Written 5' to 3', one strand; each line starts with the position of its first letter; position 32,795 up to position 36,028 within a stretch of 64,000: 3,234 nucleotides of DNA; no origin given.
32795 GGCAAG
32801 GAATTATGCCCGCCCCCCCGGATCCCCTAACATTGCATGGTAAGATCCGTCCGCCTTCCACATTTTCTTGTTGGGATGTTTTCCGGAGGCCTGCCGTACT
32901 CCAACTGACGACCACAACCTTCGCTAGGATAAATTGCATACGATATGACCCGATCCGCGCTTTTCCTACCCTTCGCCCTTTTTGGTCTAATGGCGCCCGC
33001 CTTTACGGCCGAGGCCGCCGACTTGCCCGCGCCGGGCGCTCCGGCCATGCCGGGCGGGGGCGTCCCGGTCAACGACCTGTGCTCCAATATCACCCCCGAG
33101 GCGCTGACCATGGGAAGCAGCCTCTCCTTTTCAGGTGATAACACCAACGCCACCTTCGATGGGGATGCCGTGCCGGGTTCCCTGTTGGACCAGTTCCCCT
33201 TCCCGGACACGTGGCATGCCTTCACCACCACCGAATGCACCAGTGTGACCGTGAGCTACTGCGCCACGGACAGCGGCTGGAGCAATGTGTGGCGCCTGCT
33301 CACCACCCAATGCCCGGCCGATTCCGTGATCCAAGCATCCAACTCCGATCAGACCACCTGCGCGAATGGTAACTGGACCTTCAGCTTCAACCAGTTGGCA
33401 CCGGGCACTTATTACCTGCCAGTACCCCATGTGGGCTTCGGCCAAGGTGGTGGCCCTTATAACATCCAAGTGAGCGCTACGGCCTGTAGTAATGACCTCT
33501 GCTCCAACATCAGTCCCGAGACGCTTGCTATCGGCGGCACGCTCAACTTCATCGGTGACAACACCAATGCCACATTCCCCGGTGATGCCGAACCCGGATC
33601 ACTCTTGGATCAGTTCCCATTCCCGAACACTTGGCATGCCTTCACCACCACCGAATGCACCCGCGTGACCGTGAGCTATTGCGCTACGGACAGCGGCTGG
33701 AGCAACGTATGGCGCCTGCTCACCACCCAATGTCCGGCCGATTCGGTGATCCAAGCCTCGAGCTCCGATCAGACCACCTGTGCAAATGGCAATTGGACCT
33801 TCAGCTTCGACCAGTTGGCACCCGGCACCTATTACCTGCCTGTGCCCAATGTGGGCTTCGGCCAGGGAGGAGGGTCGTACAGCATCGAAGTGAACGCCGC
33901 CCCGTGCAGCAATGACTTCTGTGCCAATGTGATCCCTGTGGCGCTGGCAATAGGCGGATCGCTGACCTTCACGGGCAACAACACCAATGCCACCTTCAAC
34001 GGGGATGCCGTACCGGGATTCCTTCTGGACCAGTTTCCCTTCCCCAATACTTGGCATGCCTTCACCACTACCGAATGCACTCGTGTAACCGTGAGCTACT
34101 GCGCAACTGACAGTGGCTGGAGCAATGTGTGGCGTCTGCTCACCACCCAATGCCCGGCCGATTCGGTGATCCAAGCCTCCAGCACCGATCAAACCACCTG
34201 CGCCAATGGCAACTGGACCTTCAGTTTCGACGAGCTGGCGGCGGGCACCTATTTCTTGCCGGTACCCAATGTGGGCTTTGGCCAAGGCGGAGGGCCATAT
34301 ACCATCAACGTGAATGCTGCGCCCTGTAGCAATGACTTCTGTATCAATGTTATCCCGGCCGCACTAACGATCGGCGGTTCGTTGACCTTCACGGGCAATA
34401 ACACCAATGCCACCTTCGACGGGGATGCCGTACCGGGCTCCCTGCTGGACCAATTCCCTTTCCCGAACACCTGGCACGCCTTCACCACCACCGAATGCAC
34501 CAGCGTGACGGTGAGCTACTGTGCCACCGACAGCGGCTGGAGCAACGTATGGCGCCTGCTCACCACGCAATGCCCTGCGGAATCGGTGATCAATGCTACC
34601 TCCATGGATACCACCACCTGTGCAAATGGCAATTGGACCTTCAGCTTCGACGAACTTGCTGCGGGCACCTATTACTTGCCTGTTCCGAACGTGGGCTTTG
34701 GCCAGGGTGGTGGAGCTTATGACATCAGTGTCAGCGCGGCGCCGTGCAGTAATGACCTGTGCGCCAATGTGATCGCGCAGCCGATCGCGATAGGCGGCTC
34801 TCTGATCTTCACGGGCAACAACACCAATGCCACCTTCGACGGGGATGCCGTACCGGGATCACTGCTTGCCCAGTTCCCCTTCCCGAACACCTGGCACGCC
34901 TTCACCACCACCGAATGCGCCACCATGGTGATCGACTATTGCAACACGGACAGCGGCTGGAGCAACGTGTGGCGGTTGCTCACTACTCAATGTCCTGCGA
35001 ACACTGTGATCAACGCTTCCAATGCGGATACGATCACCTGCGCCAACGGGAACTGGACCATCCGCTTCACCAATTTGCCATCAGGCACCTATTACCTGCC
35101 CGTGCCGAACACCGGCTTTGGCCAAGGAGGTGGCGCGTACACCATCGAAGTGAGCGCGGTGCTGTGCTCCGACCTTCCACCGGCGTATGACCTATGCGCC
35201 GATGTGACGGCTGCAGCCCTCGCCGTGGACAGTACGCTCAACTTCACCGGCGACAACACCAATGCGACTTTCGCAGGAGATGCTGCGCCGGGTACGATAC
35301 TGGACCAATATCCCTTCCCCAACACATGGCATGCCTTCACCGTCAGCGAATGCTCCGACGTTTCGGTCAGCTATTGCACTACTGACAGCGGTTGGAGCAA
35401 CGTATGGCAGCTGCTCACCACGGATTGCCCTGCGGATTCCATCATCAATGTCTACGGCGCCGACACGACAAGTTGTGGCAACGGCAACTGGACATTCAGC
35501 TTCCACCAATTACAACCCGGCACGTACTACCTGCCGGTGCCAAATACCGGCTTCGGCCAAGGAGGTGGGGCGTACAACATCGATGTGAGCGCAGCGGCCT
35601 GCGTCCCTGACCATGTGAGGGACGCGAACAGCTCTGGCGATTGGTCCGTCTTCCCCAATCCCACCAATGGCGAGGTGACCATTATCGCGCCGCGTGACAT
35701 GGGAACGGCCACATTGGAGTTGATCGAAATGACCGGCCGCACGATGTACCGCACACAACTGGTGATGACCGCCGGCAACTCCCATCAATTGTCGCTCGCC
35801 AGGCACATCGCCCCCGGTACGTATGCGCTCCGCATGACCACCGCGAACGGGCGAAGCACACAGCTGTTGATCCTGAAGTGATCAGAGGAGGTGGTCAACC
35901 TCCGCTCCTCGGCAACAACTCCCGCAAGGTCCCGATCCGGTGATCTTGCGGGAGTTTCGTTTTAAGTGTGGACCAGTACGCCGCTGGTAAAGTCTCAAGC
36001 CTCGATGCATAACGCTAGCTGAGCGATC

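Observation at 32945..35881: T9SS cargo protein built from seven near-identical 140-aa modules with six conserved Cys each, a module I cannot place in a known family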

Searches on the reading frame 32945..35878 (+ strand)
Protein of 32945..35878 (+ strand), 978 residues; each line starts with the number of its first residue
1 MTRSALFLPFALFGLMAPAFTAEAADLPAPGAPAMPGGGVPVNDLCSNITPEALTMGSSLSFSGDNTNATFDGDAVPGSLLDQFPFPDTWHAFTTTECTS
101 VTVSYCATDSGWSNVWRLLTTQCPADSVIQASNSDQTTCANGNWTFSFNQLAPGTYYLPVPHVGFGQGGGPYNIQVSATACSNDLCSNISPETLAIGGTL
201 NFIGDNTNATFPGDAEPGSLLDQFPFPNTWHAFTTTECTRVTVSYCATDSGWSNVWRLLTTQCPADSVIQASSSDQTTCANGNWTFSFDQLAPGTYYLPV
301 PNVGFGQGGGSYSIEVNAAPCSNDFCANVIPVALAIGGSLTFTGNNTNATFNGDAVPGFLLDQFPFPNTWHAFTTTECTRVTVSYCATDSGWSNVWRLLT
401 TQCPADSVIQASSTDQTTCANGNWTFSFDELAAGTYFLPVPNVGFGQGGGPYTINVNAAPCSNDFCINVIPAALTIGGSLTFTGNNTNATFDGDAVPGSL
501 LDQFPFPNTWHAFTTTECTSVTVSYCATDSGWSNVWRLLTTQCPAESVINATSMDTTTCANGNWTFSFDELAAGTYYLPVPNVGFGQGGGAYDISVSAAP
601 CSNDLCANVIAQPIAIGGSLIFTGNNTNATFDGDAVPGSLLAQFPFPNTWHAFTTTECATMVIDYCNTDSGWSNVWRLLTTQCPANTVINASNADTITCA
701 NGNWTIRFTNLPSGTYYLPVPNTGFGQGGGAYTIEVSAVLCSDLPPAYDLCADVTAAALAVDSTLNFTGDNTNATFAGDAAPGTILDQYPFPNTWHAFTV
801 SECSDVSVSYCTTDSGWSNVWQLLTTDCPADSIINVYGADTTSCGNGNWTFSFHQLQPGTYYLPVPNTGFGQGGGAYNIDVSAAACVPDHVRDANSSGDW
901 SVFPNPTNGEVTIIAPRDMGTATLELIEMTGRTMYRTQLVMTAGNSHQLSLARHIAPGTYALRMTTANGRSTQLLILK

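Call 3: search_protein_families(library=pfam, proteins=[window:32945-35878:+], max_evalue=1)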
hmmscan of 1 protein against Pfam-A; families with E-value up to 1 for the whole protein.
window:32945-35878:+ (978 aa): 22 families
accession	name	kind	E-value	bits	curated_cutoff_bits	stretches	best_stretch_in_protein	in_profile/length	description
PF04151.21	PPC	-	8.1e-22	78.3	25.9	6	90-158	4-66/70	Bacterial pre-peptidase C-terminal domain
PF13620.12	CarboxypepD_reg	-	9.2e-12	45.6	32.3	1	131-168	25-62/82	Carboxypeptidase regulatory-like domain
PF19077.6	Big_13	-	3.9e-11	43.8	27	0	550-580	50-81/102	Bacterial Ig-like domain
PF18962.6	Por_Secre_tail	-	1.3e-10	41.9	27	1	902-975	1-73/75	Secretion system C-terminal sorting domain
PF17210.9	SdrD_B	-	1.6e-09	38.4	29.7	0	134-160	38-64/112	SdrD B-like domain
PF17802.7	SpaA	-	3.1e-09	37.3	23.1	0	692-718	32-56/91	Prealbumin-like fold domain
PF23193.1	NOMO_3rd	-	3.9e-09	37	27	0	406-438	50-82/120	NOMO third transthyretin-like domain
PF09430.16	EMC7_beta-sandw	-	2.9e-07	31.2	26.6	0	135-165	20-50/122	ER membrane protein complex subunit 7, beta-sandwich domain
PF13715.12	CarbopepD_reg_2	-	4.8e-06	27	32.2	0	685-725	17-55/88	CarboxypepD_reg-like domain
PF09912.14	DUF2141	-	6.3e-06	26.5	24.4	0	692-716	32-56/112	Uncharacterized protein conserved in bacteria (DUF2141)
PF23623.1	GBD_IRG7_N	-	2.2e-05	25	27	0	839-864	52-77/95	IRG7 N-terminal galactose binding domain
PF14289.11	DUF4369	-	4.2e-05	24.5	25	0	837-868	26-57/91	Domain of unknown function (DUF4369)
PF07495.19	Y_Y_Y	-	9.2e-05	22.7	26.6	0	698-718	22-42/65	Y_Y_Y domain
PF11589.14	DUF3244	-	0.00062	20.1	25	1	911-969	31-88/96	Domain of unknown function (DUF3244)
PF22625.2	ECR1_N_2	-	0.016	15.5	27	0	636-654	5-23/51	Exosome RNA binding protein RRP4 N-terminal domain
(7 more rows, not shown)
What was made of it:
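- On PPC domain (PF04151): The whole protein scores 78.3 bits (cut-off 25.9) from six stretches (call 3).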

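Call 4: search_protein_families(library=ncbifam, proteins=[window:32945-35878:+], max_evalue=1)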
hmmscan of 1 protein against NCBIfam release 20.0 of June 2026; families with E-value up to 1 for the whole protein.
window:32945-35878:+ (978 aa): 7 families
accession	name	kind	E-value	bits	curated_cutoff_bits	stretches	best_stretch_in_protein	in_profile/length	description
NF010695.0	PRK14095.1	equivalog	6e-13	48.2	703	3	561-641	385-461/536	glucose-6-phosphate isomerase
NF045619.1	adhes_GNV_Cterm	subfamily_domain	1e-10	41.5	180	2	757-883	213-345/458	BapA/Bap/LapF family large adhesin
TIGR04183.1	Por_Secre_tail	domain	1.6e-10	40.8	23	1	902-977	1-71/72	T9SS type A sorting domain-containing protein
NF038126.1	PEP_CTERM_FxDxF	subfamily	2e-08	34.6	50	3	218-320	45-141/165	FxDxF family PEP-CTERM protein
NF002018.0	PRK00823.1-3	equivalog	0.0089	16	108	0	640-679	30-69/98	4a-hydroxytetrahydrobiopterin dehydratase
NF041828.1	hydrophobin_BslB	equivalog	0.028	14.3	225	0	11-100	16-87/157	biofilm surface layer hydrophobin BslB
NF033510.3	Ca_tandemer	repeat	0.83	10.1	50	0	549-578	50-84/96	Ca2+-stabilized repeat-containing adhesin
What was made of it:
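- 35648..35881 (+): T9SS type A C-terminal sorting domain (aa 902-978) plus stop codon. PF18962 41.9 bits (cut-off 27); TIGR04183 40.8 bits (cut-off 23) (calls 3, 4).
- On T9SS type A cargo (TIGR04183 / PF18962 CTD proteins): PF18962 scores 41.9 bits (cut-off 27) at aa 902-975 (calls 3, 4).
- Checked: A T9SS C-terminal domain follows: PF18962 at aa 902-975 (41.9 bits, cut-off 27) and TIGR04183 (40.8 bits, cut-off 23) (calls 3, 4).
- Tried and rejected: I rejected them as repeat or composition noise (call 4).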

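Call 9: find_homologous_proteins(query=window:32945-35878:+)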
Query window:32945-35878:+ (978 aa): 197 proteins with E <= 0.001 among 8000 candidates; the best 120 are listed.
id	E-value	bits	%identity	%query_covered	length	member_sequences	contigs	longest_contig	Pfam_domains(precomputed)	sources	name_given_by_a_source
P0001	0.0e+0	2237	100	98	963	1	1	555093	PF27610.1,PF17802.8,PF09912.15,PF23193.2,PF13620.13,PF17210.10,PF13715.13,PF04151.22,PF18962.8,PF09430.17,PF22904.4,PF19077.7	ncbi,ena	-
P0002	0.0e+0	1853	65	81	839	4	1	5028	PF07495.20,PF13715.13,PF04151.22,PF18962.8,PF17802.8,PF23193.2,PF13620.13,PF09430.17,PF17210.10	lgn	-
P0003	0.0e+0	1622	64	81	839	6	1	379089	PF04151.22,PF18962.8,PF17802.8,PF23193.2,PF13620.13,PF09430.17,PF17210.10,PF19077.7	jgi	jgi:hypothetical protein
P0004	0.0e+0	1473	74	81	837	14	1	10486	PF13715.13,PF04151.22,PF18962.8,PF17802.8,PF09912.15,PF23193.2,PF13620.13,PF09430.17,PF22904.4,PF17210.10,PF19077.7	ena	-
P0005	0.0e+0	1429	65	81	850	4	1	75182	PF04151.22,PF18962.8,PF17802.8,PF23193.2,PF13620.13,PF09430.17,PF17210.10,PF19077.7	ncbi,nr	ncbi:MAG: T9SS type A sorting domain-containing protein [Flavobacteriales bacterium]|nr:T9SS type A 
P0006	0.0e+0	1419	73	81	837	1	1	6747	PF04151.22,PF18962.8,PF17802.8,PF09912.15,PF23193.2,PF13620.13,PF09430.17,PF11589.15,PF22904.4,PF17210.10,PF19077.7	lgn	-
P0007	0.0e+0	1240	67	82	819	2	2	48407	PF07495.20,PF13715.13,PF04151.22,PF18962.8,PF17802.8,PF13620.13,PF09430.17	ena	-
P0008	0.0e+0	1234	64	55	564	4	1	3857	PF04151.22,PF18962.8,PF17802.8,PF13620.13,PF17210.10,PF19077.7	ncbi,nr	ncbi:MAG: T9SS type A sorting domain-containing protein [Flavobacteriales bacterium]|nr:T9SS type A 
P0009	0.0e+0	1230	64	83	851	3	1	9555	PF04151.22,PF18962.8,PF17802.8,PF23616.2,PF13620.13,PF09430.17,PF22904.4,PF17210.10,PF19077.7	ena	-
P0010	0.0e+0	1229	61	85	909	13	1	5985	PF13715.13,PF04151.22,PF18962.8,PF17802.8,PF23193.2,PF13620.13,PF09430.17,PF17210.10,PF19077.7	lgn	-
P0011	0.0e+0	1205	63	53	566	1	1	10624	PF04151.22,PF18962.8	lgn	-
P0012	0.0e+0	1200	64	83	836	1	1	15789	PF14428.13,PF04151.22,PF18962.8,PF17802.8,PF23616.2,PF03793.25,PF13620.13,PF09430.17,PF17210.10,PF19077.7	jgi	jgi:hypothetical protein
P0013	0.0e+0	1174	66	80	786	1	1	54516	PF13715.13,PF04151.22,PF18962.8,PF17802.8,PF23193.2,PF13620.13,PF09430.17,PF17210.10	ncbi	-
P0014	0.0e+0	1158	61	70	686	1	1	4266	PF18962.8,PF17802.8,PF13620.13,PF09430.17,PF17210.10,PF19077.7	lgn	-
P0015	0.0e+0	1136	60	83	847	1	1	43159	PF14428.13,PF04151.22,PF18803.7,PF18962.8,PF03436.19,PF13620.13,PF09430.17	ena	-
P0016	0.0e+0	1110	69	67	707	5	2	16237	PF04151.22,PF18962.8,PF17802.8,PF13620.13,PF17210.10,PF19077.7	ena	-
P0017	0.0e+0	1035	71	60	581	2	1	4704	PF07495.20,PF13715.13,PF04151.22,PF18962.8,PF17802.8,PF23193.2,PF13620.13,PF09430.17,PF22904.4,PF17210.10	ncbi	ncbi:MAG: T9SS type A sorting domain-containing protein, partial [Flavobacteriales bacterium]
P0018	4.3e-296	1003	64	67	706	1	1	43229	PF04151.22,PF18962.8,PF17802.8,PF13620.13,PF17210.10,PF19077.7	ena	-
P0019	1.7e-287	975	64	67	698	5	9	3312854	PF18962.8,PF17802.8,PF13620.13,PF22904.4,PF17210.10,PF19077.7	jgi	jgi:hypothetical protein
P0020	1.7e-272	925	61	67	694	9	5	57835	PF04151.22,PF18962.8,PF13620.13,PF09430.17,PF19077.7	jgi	-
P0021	7.6e-265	900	58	68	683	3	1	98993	PF04151.22,PF18962.8,PF13620.13,PF09430.17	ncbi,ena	-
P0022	1.1e-257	876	59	67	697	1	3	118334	PF14428.13,PF13715.13,PF18962.8,PF23193.2,PF13620.13,PF22625.3,PF09430.17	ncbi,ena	-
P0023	5.3e-251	854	47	81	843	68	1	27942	PF07495.20,PF04151.22,PF18962.8,PF05715.20,PF08884.17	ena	-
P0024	9.0e-232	790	45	91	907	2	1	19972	PF04151.22,PF18962.8,PF16967.12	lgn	-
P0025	2.1e-206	706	46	82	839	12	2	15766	PF04151.22,PF05715.20,PF16967.12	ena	-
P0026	1.2e-196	674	40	81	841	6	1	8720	PF18962.8,PF09912.15,PF17210.10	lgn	-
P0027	2.8e-186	640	39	88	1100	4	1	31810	PF24421.2,PF23759.2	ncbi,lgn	-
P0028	6.8e-184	632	48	67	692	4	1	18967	PF04151.22,PF18962.8,PF08884.17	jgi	jgi:hypothetical protein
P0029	3.8e-183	629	40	67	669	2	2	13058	PF18962.8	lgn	-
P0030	6.4e-172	592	43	81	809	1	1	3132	PF18962.8,PF09430.17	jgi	jgi:hypothetical protein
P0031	2.7e-171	590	40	80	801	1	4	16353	PF18962.8,PF09912.15,PF17210.10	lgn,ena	-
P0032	5.7e-167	576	41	82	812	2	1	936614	PF18962.8,PF09912.15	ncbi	-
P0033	2.7e-165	570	46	67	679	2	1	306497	PF24043.2,PF18962.8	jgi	-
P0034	3.6e-165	570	38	87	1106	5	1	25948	PF23623.2,PF24421.2,PF23759.2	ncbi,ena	-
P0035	3.4e-164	566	49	58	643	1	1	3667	PF04151.22,PF16967.12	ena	-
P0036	4.0e-163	563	42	67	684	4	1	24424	PF18962.8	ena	-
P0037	1.0e-162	562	41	67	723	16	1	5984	PF23623.2,PF18962.8,PF09912.15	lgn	-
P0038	2.1e-162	561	42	67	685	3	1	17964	PF18962.8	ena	-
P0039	1.2e-159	551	40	81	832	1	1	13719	PF07495.20,PF23623.2,PF18962.8,PF09912.15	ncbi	-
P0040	1.3e-158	548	39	82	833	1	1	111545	PF04151.22,PF18962.8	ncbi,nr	ncbi:MAG: T9SS type A sorting domain-containing protein [Flavobacteriales bacterium]|nr:T9SS type A 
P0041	4.0e-158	546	40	67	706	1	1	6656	PF18962.8,PF09912.15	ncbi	-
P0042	1.0e-155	538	39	67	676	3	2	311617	PF18962.8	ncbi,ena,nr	ncbi:MAG: T9SS type A sorting domain-containing protein [Flavobacteriales bacterium]|nr:T9SS type A 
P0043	2.8e-155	537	40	67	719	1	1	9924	PF18962.8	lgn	-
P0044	7.5e-155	536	39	81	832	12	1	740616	PF04151.22,PF18962.8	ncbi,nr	ncbi:MAG: T9SS type A sorting domain-containing protein [Flavobacteriales bacterium]|nr:T9SS type A 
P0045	2.4e-149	517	48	57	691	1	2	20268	PF23623.2,PF22058.3,PF18962.8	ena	-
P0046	2.1e-144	501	41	67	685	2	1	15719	PF18962.8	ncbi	ncbi:MAG: T9SS type A sorting domain-containing protein [Flavobacteriales bacterium]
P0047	3.6e-144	500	42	67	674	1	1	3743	PF18962.8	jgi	jgi:Secretion system C-terminal sorting domain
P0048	2.1e-142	494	41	67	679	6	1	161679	PF18962.8,PF09912.15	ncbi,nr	ncbi:MAG: T9SS type A sorting domain-containing protein [Flavobacteriales bacterium]|nr:T9SS type A 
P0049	6.4e-138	479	40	67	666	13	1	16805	PF18962.8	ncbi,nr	ncbi:MAG: T9SS type A sorting domain-containing protein [Flavobacteriales bacterium]|nr:T9SS type A 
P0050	1.2e-137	479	40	68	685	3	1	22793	PF18962.8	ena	-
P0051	4.4e-137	477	41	67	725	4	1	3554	PF18962.8,PF09912.15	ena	-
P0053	2.4e-136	474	41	67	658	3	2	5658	PF18962.8,PF09912.15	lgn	-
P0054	5.0e-136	473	39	67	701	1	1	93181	PF18962.8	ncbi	ncbi:MAG: T9SS type A sorting domain-containing protein [Flavobacteriales bacterium]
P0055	1.3e-135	472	40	67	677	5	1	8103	PF23623.2,PF18962.8,PF17210.10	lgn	-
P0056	1.7e-135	471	39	67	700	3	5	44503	PF04151.22,PF18962.8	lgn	-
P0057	2.6e-135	471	41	67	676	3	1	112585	PF18962.8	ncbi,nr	ncbi:MAG: T9SS type A sorting domain-containing protein [Flavobacteriales bacterium]|nr:T9SS type A 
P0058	1.0e-134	469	40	68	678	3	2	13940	PF18962.8,PF09912.15,PF13860.13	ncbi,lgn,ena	-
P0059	1.3e-134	469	40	67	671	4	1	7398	PF21937.2,PF18962.8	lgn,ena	-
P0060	2.4e-134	468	42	67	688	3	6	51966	PF18962.8,PF09912.15,PF17210.10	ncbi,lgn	-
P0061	2.8e-133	464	37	67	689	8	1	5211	PF23623.2,PF18962.8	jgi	jgi:hypothetical protein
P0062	1.5e-132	462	39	67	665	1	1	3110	PF18962.8,PF09912.15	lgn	-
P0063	3.2e-132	461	39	67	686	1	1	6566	PF18962.8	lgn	-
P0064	9.6e-132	459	38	67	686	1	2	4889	PF18962.8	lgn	-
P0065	7.7e-131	456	39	67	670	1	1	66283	PF18962.8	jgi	jgi:hypothetical protein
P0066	8.1e-131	456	40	67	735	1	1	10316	PF04151.22,PF18962.8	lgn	-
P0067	8.4e-131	456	35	96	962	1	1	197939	PF23623.2,PF18962.8,PF23759.2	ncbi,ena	-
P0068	2.3e-130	454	40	67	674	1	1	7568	PF18962.8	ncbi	-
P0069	4.6e-130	453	39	67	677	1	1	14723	PF18962.8,PF09912.15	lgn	-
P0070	6.7e-130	453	35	97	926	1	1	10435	PF23623.2,PF18962.8,PF23759.2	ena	-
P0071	7.3e-130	453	35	96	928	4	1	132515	PF23623.2,PF18962.8,PF23759.2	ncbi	ncbi:MAG: T9SS type A sorting domain-containing protein [Flavobacteriales bacterium]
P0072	8.1e-130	453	31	81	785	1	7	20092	PF18962.8,PF23759.2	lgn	-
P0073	4.6e-129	450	39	67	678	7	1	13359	PF18962.8,PF09912.15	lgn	-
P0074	8.1e-129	449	39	67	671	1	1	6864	PF18962.8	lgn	-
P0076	1.3e-125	439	44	53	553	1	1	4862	PF18962.8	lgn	-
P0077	4.6e-125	437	34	96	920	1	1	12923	PF23623.2,PF18962.8,PF23759.2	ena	-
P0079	1.3e-124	435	35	96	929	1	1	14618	PF23623.2,PF18962.8,PF23759.2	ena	-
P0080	2.9e-124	434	38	53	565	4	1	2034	PF23623.2,PF18962.8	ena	-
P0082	2.9e-122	428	35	96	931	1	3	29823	PF04151.22,PF18962.8,PF23759.2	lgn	-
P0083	3.7e-122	427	38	67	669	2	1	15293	PF18962.8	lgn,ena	-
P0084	1.8e-121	425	40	58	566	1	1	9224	PF23623.2,PF18962.8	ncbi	-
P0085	1.3e-120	422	34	96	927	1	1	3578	PF23623.2,PF18962.8,PF23759.2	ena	-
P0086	3.3e-120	421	38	67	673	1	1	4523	PF18962.8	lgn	-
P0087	1.0e-119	419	33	81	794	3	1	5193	PF18962.8,PF23759.2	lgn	-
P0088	9.3e-117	409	34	87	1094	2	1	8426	PF20009.5,PF18962.8,PF23759.2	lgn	-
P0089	1.3e-114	402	40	57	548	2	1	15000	PF18962.8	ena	-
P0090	2.3e-109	385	38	67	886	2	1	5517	PF07495.20,PF18962.8,PF23759.2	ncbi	-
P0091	7.9e-108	380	39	61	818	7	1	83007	PF20009.5,PF18962.8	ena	-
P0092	3.4e-105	371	38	67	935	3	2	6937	PF20009.5,PF18962.8,PF13860.13,PF23759.2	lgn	-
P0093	5.1e-105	371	37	81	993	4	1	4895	PF18962.8,PF23759.2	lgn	-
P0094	6.8e-103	364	38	53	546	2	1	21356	PF23623.2,PF18962.8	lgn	-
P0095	1.2e-99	353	36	81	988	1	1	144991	PF04151.22,PF18962.8,PF23759.2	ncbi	-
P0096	1.8e-98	349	31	68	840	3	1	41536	PF20009.5,PF18962.8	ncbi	-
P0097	2.1e-98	349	34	96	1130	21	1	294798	PF04151.22,PF18962.8,PF23759.2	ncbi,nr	ncbi:MAG: T9SS type A sorting domain-containing protein [Flavobacteriales bacterium]|nr:T9SS type A 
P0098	1.3e-97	346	35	67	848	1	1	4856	PF18962.8,PF23759.2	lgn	-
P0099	6.7e-96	340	30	97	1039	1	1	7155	PF04151.22,PF20009.5,PF18962.8,PF23759.2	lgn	-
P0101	6.1e-90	321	41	47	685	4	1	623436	PF20009.5,PF18962.8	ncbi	-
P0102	1.3e-88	316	34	68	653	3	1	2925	PF23623.2,PF18962.8,PF23759.2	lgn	-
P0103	3.1e-88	315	36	67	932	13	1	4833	PF04151.22,PF20009.5,PF18962.8,PF13860.13,PF23759.2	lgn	-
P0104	6.5e-87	311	32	97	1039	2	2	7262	PF04151.22,PF20009.5,PF18962.8,PF23759.2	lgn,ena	-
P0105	6.5e-86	307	36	67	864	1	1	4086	PF04151.22,PF18962.8,PF23759.2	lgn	-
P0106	4.8e-85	304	31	96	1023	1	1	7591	PF20009.5,PF18962.8,PF23759.2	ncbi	-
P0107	4.7e-84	301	33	68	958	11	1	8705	PF18962.8,PF09430.17,PF23759.2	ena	-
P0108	4.5e-83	298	32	75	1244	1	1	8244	PF18962.8,PF09912.15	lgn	-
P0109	1.1e-82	297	37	54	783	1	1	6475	PF20009.5,PF18962.8,PF13860.13,PF23759.2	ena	-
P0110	8.9e-81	290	31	76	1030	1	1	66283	PF20009.5,PF18962.8,PF23759.2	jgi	jgi:hypothetical protein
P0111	2.7e-79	285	31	97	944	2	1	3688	PF20009.5,PF18962.8,PF13860.13,PF23759.2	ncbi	-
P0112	1.5e-77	280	31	97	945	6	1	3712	PF20009.5,PF18962.8,PF23759.2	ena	-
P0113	2.5e-77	279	31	97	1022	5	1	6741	PF04151.22,PF20009.5,PF18962.8,PF23759.2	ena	-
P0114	3.0e-77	279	31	96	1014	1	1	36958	PF18962.8,PF23759.2,PF00041.28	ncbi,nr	ncbi:MAG: T9SS type A sorting domain-containing protein [Flavobacteriales bacterium]|nr:T9SS type A 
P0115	2.2e-76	276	33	81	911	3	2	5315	PF04151.22,PF18962.8,PF23759.2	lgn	-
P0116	1.7e-75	273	37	54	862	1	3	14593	PF04151.22,PF18962.8,PF23759.2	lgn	-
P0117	1.9e-75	273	30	96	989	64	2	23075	PF18962.8,PF23759.2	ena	-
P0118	2.9e-74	269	32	68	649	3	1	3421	PF18962.8,PF23759.2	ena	-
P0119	2.0e-73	266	36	54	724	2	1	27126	PF20009.5,PF18962.8,PF23759.2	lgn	-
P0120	5.3e-73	265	36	56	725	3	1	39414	PF20009.5,PF18962.8,PF23759.2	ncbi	-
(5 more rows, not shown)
